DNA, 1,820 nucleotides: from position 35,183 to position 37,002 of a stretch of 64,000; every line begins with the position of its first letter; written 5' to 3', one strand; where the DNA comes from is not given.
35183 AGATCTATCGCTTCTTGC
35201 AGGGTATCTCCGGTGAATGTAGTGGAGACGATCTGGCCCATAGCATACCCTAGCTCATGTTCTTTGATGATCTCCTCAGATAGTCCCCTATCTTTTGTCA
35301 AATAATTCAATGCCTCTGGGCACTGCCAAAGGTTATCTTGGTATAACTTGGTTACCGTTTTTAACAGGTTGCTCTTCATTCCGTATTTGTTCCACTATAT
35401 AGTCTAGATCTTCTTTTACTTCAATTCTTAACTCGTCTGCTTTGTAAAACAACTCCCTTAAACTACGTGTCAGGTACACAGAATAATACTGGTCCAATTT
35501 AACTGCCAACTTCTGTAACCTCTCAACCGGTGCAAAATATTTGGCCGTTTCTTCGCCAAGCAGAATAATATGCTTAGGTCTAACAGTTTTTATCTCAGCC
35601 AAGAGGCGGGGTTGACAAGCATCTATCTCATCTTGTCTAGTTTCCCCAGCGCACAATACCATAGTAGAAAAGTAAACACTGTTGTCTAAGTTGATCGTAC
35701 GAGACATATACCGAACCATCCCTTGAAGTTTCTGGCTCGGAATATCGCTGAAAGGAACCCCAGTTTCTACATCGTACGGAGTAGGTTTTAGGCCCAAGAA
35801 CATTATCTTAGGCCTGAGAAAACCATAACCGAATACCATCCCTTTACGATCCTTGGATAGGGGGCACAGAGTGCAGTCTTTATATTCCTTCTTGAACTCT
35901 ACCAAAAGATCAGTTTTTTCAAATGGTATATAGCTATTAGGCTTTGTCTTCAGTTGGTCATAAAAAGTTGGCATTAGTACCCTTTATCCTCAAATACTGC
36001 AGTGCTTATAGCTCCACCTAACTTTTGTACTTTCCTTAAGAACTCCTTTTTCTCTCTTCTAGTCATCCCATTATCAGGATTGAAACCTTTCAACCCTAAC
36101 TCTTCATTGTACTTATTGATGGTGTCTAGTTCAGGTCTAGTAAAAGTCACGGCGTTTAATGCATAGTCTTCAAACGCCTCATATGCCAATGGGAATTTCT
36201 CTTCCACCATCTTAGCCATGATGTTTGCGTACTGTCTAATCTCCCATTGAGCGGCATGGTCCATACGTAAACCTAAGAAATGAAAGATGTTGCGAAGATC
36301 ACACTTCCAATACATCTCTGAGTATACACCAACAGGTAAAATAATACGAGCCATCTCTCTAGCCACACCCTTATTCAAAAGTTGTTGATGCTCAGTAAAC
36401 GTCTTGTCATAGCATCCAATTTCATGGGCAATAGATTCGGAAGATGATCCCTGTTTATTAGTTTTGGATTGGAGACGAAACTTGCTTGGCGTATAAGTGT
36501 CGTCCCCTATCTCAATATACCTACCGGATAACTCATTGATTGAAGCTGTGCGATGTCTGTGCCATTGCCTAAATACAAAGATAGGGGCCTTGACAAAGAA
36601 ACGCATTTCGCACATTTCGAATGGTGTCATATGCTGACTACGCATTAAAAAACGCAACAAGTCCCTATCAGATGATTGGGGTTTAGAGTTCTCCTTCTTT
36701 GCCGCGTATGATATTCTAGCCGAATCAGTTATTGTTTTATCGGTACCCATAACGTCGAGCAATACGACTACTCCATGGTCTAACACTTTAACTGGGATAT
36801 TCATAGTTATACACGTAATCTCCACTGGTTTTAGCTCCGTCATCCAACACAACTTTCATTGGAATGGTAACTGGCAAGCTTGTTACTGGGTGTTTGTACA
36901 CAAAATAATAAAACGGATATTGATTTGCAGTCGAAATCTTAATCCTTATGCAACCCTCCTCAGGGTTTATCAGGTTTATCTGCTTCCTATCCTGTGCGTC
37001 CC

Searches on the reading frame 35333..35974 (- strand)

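Call 67: search_protein_families(library=pfam, max_evalue=0.001, proteins=[window:35333-35974:-])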
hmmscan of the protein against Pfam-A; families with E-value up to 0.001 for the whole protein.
window:35333-35974:- (213 aa): 1 family
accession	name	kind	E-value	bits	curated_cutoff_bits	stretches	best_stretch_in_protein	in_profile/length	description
PF03167.25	UDG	-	3.5e-17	63.2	24.3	1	48-179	1-125/141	Uracil DNA glycosylase superfamily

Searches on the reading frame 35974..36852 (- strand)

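Call 67: search_protein_families(library=pfam, max_evalue=0.001, proteins=[window:35974-36852:-])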
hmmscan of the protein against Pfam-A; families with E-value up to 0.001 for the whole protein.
window:35974-36852:- (292 aa): 1 family
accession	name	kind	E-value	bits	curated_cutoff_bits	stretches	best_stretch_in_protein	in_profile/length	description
PF02511.20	Thy1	-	2.7e-51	174.5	24.8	1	31-221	2-190/191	Thymidylate synthase complementing protein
